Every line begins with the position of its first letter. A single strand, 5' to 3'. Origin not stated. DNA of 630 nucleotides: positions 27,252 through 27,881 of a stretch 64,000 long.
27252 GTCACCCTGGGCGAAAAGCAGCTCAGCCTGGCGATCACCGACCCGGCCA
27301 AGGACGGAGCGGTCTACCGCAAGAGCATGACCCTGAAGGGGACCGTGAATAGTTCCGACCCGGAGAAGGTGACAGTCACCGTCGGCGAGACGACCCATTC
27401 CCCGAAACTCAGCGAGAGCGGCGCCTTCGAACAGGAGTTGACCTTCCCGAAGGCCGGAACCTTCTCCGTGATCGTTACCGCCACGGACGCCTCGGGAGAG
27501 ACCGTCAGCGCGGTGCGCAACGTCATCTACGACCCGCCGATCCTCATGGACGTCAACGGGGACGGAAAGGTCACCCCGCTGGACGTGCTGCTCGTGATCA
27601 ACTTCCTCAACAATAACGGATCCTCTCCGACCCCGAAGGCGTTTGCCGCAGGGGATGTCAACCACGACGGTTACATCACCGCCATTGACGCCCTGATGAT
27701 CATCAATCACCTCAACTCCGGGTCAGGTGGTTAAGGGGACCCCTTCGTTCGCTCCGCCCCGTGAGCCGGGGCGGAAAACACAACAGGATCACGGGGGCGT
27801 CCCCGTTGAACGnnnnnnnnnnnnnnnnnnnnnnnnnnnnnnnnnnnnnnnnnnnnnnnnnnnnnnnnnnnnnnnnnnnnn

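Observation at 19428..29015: Giant dockerin-terminated cadherin/Ig adhesin next to a lipoprotein with a cohesin-like domain: a possible cohesin-dockerin surface-tethering pair in a Gram-negative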

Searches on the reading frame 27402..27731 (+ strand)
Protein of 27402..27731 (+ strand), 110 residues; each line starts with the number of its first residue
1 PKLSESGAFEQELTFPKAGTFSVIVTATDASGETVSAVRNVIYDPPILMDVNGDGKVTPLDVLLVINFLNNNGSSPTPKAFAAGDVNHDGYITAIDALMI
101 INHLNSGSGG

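Call 34: search_protein_families(library=pfam, alignment_id=A4, max_evalue=1)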
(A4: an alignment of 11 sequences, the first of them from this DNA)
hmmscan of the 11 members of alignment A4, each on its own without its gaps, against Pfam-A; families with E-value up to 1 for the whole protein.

A. member 1, seq(110 aa): 9 families
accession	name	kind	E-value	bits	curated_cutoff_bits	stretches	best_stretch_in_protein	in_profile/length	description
PF00404.24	Dockerin_1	-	5.4e-18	65.4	22.9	1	49-105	2-57/57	Dockerin type I domain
PF13202.12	EF-hand_5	-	3.5e-06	26.7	25.9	2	80-94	3-18/25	EF hand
PF13499.12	EF-hand_7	-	1.6e-05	25.6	30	1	49-93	11-58/67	EF-hand domain pair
PF00036.39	EF-hand_1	-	1.6e-05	24.5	25.4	2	79-94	4-19/29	EF hand domain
PF13405.12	EF-hand_6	-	2.1e-05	24.3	25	2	79-101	4-26/30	EF-hand domain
PF01839.29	FG-GAP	-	0.0009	19.5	22.1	1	80-91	4-15/37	FG-GAP repeat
PF00801.26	PKD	-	0.0036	17.7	23.5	1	12-39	50-77/80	PKD domain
PF13517.12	FG-GAP_3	-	0.047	14.7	26.9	0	74-91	39-56/61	FG-GAP-like repeat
PF18981.6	InlK_D3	-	0.087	13.4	25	1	9-36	40-67/75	Internalin K domain (D3/D4)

B. families by the number of members that match (of 11 scanned): 17 families
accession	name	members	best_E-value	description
PF00404.24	Dockerin_1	11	5.4e-18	Dockerin type I domain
PF01839.29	FG-GAP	4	0.0009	FG-GAP repeat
PF00801.26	PKD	4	0.0036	PKD domain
PF18981.6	InlK_D3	4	0.006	Internalin K domain (D3/D4)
PF00036.39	EF-hand_1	3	1.6e-05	EF hand domain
PF13405.12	EF-hand_6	3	2.1e-05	EF-hand domain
PF13202.12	EF-hand_5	2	3.5e-06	EF hand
PF15418.12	DUF4625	2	0.012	Domain of unknown function (DUF4625)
PF13517.12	FG-GAP_3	2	0.031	FG-GAP-like repeat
PF13499.12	EF-hand_7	1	1.6e-05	EF-hand domain pair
PF02654.20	CobS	1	0.028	Cobalamin-5-phosphate synthase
PF09136.16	Glucodextran_B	1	0.077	Glucodextranase, domain B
PF16403.11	Bact_surface_Ig-like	1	0.091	Bacterial surface protein, Ig-like domain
PF13750.12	Big_3_3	1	0.099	Bacterial Ig-like domain (group 3)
PF12763.14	EH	1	0.1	EH domain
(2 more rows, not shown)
